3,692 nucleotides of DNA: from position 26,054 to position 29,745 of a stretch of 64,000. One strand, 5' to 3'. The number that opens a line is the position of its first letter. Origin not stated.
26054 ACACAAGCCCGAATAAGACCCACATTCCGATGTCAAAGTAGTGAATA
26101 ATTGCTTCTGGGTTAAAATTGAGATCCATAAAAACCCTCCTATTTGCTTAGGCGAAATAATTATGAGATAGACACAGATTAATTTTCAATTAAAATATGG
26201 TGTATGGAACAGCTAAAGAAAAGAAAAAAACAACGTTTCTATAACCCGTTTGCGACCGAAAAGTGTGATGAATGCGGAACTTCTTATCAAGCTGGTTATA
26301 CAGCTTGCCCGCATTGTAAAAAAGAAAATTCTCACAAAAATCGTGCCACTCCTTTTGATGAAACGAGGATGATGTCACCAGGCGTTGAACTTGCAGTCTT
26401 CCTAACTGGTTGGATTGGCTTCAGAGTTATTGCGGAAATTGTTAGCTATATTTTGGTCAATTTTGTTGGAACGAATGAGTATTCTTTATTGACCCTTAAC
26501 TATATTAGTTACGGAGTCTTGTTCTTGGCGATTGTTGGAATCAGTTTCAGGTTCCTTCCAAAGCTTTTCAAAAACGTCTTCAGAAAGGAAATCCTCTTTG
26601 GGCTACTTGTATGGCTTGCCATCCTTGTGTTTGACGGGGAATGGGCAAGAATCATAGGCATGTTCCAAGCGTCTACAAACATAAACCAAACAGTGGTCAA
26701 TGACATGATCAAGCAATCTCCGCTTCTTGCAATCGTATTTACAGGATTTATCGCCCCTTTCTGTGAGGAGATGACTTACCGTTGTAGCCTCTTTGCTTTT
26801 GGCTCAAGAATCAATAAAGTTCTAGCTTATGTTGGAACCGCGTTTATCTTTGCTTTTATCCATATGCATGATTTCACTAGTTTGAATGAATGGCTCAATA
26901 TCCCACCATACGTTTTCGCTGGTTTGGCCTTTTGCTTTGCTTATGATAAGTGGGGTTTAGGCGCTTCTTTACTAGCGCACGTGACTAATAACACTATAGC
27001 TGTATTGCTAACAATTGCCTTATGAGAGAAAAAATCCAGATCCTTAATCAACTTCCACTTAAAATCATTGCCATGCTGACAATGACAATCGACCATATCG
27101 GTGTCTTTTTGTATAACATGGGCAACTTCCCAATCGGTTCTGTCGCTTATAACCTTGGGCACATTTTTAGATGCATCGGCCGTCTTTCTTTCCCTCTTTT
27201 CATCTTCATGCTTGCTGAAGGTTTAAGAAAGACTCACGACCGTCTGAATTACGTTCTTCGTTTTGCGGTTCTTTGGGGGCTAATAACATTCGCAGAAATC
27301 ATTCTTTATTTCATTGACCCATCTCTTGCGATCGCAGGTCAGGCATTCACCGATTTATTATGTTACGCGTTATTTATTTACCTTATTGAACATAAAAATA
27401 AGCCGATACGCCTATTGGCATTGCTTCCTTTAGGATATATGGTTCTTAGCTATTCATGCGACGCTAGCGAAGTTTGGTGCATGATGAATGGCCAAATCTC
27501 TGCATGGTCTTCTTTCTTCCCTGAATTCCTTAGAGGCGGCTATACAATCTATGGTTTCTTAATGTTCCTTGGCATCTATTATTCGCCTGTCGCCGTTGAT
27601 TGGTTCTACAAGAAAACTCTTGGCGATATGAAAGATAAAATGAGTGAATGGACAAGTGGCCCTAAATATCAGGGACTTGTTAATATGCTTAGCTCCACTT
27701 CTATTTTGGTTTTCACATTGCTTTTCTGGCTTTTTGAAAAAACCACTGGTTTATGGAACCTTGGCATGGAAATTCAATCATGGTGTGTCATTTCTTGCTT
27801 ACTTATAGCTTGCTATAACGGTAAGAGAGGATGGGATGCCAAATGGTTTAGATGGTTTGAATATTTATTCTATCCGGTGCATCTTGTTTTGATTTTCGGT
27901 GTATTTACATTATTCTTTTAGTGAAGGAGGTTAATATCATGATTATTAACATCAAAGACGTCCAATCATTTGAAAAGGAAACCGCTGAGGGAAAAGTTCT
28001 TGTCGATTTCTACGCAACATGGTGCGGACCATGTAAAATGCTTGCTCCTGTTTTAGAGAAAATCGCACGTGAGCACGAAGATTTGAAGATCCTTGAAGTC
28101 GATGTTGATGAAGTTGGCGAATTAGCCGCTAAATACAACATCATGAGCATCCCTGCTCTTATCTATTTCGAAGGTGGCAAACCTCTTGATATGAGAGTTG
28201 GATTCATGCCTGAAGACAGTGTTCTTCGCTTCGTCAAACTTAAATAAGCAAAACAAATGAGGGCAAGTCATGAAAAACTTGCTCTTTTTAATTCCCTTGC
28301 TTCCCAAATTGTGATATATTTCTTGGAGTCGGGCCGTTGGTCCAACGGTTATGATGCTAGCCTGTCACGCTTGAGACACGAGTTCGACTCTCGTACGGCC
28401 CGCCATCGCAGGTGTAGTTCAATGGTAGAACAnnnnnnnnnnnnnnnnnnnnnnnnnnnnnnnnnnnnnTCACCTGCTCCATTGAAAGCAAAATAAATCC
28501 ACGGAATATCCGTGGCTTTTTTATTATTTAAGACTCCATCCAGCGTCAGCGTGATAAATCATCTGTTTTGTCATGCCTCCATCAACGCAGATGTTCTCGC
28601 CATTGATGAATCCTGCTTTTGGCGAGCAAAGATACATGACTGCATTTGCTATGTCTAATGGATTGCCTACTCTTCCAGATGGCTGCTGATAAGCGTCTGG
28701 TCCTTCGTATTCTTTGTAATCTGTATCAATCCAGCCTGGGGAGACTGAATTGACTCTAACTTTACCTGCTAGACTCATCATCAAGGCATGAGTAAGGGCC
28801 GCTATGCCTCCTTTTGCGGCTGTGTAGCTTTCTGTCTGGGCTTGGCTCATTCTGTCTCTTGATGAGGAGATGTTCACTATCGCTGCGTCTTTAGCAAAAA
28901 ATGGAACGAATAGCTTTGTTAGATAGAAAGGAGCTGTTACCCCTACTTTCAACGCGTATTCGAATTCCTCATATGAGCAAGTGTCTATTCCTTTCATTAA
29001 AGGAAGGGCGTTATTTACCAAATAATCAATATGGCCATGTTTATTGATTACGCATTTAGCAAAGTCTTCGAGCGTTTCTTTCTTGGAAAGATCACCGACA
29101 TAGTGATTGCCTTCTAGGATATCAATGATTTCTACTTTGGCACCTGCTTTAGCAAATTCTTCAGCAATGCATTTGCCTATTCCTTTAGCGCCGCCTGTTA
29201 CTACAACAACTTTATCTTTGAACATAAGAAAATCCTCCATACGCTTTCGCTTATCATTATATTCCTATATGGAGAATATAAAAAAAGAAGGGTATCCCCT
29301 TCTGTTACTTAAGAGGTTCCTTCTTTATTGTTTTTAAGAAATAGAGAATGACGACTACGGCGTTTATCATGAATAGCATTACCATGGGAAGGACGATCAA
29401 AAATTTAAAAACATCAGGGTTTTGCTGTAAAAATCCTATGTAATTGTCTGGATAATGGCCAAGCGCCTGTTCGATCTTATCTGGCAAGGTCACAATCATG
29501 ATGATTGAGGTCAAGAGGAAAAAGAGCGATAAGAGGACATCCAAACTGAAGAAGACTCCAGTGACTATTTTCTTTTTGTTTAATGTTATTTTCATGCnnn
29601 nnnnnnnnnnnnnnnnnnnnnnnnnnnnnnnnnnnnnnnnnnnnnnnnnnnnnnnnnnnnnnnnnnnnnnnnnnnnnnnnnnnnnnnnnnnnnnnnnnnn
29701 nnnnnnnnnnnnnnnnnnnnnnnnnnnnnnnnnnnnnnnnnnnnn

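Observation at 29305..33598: Three-gene surface operon whose two large products share a SipW/TasA-type 'AAWF' N-terminus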

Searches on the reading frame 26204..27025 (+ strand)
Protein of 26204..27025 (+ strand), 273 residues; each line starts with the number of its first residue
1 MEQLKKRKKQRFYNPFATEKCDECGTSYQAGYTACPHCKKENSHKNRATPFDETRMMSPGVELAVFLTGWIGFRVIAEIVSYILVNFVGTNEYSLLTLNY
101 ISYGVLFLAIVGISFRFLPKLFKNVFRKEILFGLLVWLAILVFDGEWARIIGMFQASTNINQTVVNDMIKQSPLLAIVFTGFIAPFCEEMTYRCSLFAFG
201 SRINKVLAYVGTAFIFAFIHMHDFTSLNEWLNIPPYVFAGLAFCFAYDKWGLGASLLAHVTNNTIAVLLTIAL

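Call 16: search_protein_families(library=pfam, proteins=[window:26204-27025:+], max_evalue=0.001)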
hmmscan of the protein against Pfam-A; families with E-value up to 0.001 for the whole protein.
window:26204-27025:+ (273 aa): 1 family
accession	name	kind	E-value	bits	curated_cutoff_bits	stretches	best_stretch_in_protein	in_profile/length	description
PF02517.21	Rce1-like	-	1.9e-15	57.3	22.4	1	171-265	2-93/93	Type II CAAX prenyl endopeptidase Rce1-like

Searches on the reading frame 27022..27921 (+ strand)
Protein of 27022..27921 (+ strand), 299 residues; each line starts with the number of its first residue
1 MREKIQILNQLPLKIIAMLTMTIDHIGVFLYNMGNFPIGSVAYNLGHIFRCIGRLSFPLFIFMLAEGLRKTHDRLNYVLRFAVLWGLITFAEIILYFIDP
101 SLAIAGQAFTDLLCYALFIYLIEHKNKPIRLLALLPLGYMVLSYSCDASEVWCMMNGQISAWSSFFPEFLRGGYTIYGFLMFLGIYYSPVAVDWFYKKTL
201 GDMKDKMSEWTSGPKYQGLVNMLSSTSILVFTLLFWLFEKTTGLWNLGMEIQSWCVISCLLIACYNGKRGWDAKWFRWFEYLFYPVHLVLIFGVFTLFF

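Call 16: search_protein_families(library=pfam, proteins=[window:27022-27921:+], max_evalue=0.001)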
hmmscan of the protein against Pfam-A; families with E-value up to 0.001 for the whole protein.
window:27022-27921:+ (299 aa): 1 family
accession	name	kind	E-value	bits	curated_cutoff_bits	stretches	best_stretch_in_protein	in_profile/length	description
PF05857.17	TraX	-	5.9e-22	79.1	25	1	13-293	5-215/217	TraX protein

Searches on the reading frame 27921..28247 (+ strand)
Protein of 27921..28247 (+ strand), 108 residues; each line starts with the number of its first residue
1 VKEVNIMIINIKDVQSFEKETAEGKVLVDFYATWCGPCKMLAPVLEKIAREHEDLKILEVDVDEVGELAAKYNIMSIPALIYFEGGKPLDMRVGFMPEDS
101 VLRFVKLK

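Call 16: search_protein_families(library=pfam, proteins=[window:27921-28247:+], max_evalue=0.001)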
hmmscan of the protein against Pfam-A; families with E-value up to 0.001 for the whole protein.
window:27921-28247:+ (108 aa): 9 families
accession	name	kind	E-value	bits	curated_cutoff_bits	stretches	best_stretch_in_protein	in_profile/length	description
PF00085.26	Thioredoxin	-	6.3e-26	90.8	23.5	1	14-106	7-102/103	Thioredoxin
PF13098.12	Thioredoxin_2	-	2.9e-09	37.6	27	1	23-101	5-100/104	Thioredoxin-like domain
PF14595.12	Thioredoxin_9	-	2.7e-06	27.8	25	1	18-84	37-105/129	Thioredoxin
PF13192.12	Thioredoxin_3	-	4.3e-05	23.9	24.8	1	33-82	8-55/76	Thioredoxin domain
PF13905.12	Thioredoxin_8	-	5.3e-05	23.9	27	0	26-64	4-45/94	Thioredoxin-like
PF00578.27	AhpC-TSA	-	9e-05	22.9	26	1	14-71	15-76/124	AhpC/TSA family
PF08534.16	Redoxin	-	0.00045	20.5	26.6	1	18-55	24-61/148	Redoxin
PF13728.12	TraF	-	0.00052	20.3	23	1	25-86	131-202/224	F plasmid transfer operon protein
PF05768.20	Glrx-like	-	0.00077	20.2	26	0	35-82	10-55/77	Glutaredoxin-like domain (DUF836)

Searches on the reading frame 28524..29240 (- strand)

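Call 16: search_protein_families(library=pfam, proteins=[window:28524-29240:-], max_evalue=0.001)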
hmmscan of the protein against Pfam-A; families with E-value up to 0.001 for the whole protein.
window:28524-29240:- (238 aa): 4 families
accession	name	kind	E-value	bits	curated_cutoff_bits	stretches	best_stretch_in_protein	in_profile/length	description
PF13561.12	adh_short_C2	-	3.3e-43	148.4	27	1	18-224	3-236/236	Enoyl-(Acyl carrier protein) reductase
PF00106.31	adh_short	-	1.9e-33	116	26.6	1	10-178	1-189/195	short chain dehydrogenase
PF08659.16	KR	-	4.8e-05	23.8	22.6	0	47-152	58-162/180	KR domain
PF23441.1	SDR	-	0.00012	22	27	1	51-178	70-201/258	SDR-like rossmann domain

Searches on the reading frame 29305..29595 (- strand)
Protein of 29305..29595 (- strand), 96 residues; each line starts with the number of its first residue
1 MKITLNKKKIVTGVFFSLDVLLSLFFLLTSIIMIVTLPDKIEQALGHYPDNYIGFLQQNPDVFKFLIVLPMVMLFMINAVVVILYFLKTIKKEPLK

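Call 3: search_protein_families(library=pfam, proteins=[window:29305-29595:-], max_evalue=1)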
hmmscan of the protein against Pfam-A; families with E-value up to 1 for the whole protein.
window:29305-29595:- (96 aa): 2 families
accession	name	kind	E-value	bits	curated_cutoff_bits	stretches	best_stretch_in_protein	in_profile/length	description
PF12420.13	DUF3671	-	0.045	13.6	34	1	11-93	158-216/223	Fam-L, Fam-M like protein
PF14802.11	TMEM192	-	0.92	9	25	0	8-42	18-52/236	TMEM192 family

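Call 4: search_protein_families(library=ncbifam, proteins=[window:29305-29595:-], max_evalue=1)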
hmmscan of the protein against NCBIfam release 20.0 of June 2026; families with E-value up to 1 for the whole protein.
window:29305-29595:- (96 aa): 1 family
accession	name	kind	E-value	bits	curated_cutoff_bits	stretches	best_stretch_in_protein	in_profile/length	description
NF047370.1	toxin_TsaT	equivalog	0.14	12.6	80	0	64-93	4-33/60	type II toxin-antitoxin system toxin TsaT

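Call 72: search_protein_families(library=pfam, proteins=[window:29305-29595:-], max_evalue=0.1)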
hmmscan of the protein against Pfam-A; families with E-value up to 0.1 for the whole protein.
window:29305-29595:- (96 aa): 1 family
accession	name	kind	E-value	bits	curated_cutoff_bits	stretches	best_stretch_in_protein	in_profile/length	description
PF12420.13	DUF3671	-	0.045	13.6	34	1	11-93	158-216/223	Fam-L, Fam-M like protein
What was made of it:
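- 29305..29595 (-): Accessory 96-aa protein with two TM segments, in the same transcription unit. No family was found (calls 3, 4, 72).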
